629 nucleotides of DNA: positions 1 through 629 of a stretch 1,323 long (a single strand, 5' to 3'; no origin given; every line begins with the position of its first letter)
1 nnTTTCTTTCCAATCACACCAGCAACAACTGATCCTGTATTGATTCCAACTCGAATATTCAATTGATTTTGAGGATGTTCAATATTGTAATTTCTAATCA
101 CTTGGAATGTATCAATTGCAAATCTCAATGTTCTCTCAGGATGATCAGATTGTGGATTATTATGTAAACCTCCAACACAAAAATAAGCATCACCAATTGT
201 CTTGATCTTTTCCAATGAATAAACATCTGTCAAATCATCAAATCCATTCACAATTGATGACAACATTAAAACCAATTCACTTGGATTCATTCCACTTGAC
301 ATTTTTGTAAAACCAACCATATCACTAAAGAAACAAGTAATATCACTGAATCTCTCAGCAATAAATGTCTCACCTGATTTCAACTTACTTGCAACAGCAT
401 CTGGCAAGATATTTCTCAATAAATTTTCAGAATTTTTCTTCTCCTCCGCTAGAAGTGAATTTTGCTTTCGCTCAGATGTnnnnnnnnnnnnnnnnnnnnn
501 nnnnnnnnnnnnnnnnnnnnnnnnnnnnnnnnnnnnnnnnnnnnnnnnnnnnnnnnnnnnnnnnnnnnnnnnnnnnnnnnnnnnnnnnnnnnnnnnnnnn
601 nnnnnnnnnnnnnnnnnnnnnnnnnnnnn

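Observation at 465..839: PAS sensor wired directly to a cyclase catalytic domain behind a membrane anchor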

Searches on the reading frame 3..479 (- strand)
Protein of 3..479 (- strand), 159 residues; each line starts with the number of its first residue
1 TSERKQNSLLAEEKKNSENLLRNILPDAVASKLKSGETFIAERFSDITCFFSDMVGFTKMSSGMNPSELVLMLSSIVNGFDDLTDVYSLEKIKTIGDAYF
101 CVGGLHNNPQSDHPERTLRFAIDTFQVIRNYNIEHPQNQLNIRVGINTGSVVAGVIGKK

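Call 37: search_solved_structures(query=window:3-479:-, max_evalue=1e-10, show_alignments=4)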
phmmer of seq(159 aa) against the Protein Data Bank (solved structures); distinct sequences matched with E-value up to 1e-10: 35.
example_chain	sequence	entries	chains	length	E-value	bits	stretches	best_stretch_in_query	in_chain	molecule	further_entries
8buz_A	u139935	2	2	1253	8.9e-35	123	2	41-158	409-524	Adenylate cyclase type 8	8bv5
9u3p_A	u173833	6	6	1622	5.5e-34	120.4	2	39-158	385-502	Adenylate cyclase type 9,Protein M2-1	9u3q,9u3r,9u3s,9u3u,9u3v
7pd4_A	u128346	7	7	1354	7.8e-34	120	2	38-158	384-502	Adenylate cyclase 9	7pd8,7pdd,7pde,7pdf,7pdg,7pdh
6r4o_A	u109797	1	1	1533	1.1e-33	119.5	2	38-158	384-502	Adenylate cyclase 9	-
6r3q_A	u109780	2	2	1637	1.3e-33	119.2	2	39-158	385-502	Adenylate cyclase 9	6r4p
9bcv_A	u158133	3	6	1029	2.3e-32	115.2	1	9-159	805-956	Atrial natriuretic peptide receptor 1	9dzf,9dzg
9dzh_A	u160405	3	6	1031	2.3e-32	115.2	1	9-159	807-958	Atrial natriuretic peptide receptor 1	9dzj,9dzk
9bcl_A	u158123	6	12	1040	2.4e-32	115.2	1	9-159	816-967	Atrial natriuretic peptide receptor 1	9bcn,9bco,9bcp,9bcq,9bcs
7yz9_A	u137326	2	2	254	5.6e-28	100.9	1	8-158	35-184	Adenylate cyclase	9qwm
4p2f_A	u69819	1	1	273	8e-28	100.4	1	8-158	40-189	Adenylate cyclase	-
4p2x_A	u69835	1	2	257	9e-28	100.3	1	12-158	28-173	Adenylate cyclase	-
4p2m_A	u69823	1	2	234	1.2e-27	99.9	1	12-158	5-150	Adenylate cyclase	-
7yzi_A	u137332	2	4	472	2.3e-27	98.9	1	8-158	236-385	Adenylate cyclase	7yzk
8sl3_A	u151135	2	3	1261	1.1e-26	96.7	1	13-158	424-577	Adenylate cyclase type 5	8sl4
5o5k_A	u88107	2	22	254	6.6e-26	94.2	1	7-158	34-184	Adenylate cyclase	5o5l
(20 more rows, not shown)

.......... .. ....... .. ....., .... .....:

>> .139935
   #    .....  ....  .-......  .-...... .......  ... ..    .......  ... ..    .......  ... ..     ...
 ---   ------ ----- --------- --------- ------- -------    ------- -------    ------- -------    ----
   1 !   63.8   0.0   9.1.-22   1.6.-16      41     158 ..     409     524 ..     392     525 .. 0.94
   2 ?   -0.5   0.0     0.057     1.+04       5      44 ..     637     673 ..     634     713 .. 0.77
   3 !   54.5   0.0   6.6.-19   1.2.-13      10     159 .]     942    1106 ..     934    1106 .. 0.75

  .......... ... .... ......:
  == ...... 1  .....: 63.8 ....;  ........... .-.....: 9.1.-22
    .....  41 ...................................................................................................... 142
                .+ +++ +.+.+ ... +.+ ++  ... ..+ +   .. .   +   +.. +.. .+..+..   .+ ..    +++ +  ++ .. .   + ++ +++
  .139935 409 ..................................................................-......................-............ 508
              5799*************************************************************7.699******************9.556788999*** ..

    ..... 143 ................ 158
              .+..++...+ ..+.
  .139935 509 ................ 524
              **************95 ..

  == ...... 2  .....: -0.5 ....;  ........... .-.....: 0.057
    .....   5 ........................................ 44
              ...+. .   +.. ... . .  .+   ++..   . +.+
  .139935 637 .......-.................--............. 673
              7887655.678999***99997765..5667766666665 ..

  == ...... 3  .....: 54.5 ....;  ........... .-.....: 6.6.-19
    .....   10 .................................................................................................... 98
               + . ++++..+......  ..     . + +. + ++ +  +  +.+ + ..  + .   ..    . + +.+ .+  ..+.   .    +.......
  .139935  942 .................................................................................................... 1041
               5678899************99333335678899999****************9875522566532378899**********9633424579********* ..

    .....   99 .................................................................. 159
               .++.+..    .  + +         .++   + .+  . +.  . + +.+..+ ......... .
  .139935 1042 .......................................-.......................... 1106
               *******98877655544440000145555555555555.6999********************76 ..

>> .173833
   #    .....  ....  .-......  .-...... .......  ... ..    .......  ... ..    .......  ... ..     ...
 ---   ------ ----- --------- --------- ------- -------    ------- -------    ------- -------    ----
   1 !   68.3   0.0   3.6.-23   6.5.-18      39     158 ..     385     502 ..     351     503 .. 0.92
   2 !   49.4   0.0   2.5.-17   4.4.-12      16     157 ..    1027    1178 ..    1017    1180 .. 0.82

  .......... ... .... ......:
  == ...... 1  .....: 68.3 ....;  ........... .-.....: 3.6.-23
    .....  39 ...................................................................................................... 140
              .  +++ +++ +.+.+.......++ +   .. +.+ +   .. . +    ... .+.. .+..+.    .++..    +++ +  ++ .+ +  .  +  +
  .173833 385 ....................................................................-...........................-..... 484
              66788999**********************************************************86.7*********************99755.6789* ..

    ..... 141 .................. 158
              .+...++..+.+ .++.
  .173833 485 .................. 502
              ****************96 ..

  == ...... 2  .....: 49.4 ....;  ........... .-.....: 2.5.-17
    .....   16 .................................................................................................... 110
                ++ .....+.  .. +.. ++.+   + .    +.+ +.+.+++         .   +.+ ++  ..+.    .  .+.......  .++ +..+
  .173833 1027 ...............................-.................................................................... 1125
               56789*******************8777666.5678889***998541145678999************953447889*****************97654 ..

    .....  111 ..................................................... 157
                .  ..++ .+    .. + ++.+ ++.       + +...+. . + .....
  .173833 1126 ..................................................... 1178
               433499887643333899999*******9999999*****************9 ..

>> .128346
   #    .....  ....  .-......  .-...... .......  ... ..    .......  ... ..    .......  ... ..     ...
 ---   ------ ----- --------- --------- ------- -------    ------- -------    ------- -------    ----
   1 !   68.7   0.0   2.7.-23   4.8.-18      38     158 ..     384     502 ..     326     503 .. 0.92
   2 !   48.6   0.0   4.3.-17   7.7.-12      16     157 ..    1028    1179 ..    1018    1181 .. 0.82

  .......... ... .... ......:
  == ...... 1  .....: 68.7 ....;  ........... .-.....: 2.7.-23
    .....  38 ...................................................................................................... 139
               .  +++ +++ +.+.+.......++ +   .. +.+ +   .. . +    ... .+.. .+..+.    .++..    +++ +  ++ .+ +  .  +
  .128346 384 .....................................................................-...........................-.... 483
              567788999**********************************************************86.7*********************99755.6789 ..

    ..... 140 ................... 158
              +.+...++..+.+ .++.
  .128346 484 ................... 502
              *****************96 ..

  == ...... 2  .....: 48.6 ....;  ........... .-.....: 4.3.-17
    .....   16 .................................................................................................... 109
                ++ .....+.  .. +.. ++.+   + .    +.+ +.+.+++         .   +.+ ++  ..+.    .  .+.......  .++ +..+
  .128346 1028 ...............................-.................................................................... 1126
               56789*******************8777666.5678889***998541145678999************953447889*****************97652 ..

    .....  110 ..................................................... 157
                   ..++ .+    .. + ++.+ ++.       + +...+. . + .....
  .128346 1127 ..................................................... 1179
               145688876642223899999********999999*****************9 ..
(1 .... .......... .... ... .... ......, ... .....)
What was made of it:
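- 360..479 (-): aa 282-321: linker helix (282-305) plus the cyclase transducer element (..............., about aa 298-316) leading into the catalytic domain. It aligns to the helices preceding the catalytic domains of AC8 C2, AC9 C2, NPR-A and mycobacterial Cya (call 37).
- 3..359 (-): aa 322-440: the N-terminal two-thirds of a class III (IIIa-like) nucleotidyl cyclase catalytic domain. It carries the metal-binding D334 and D378 and the adenine-specifying K374. It is cut by the contig end just before the second specificity residue. Best PDB matches are AC8, AC9, NPR-A and mycobacterial Cya (call 37).
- On Class III nucleotidyl cyclase (PF00211): D334 (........) and D378 (IGDAY) align to the Asp of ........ 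and ILGDCYY in AC8/AC9 C1 (call 37). K374 aligns to the Lys of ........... in AC8 C2 (call 37).
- On Cyclase transducer element (class IIIa/b): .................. aligns to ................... of AC8 C2 and to AC9, NPR-A and Cya (call 37).
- Closest known: Class IIIa cyclases with a cyclase transducer element. Same: The catalytic domain and the preceding helix, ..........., align directly (call 37).
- It aligns to the pre-catalytic helices of AC8, AC9, NPR-A and mycobacterial Cya (call 37). D334, D378 and K374 align to the catalytic residues of mammalian adenylate cyclases (call 37).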
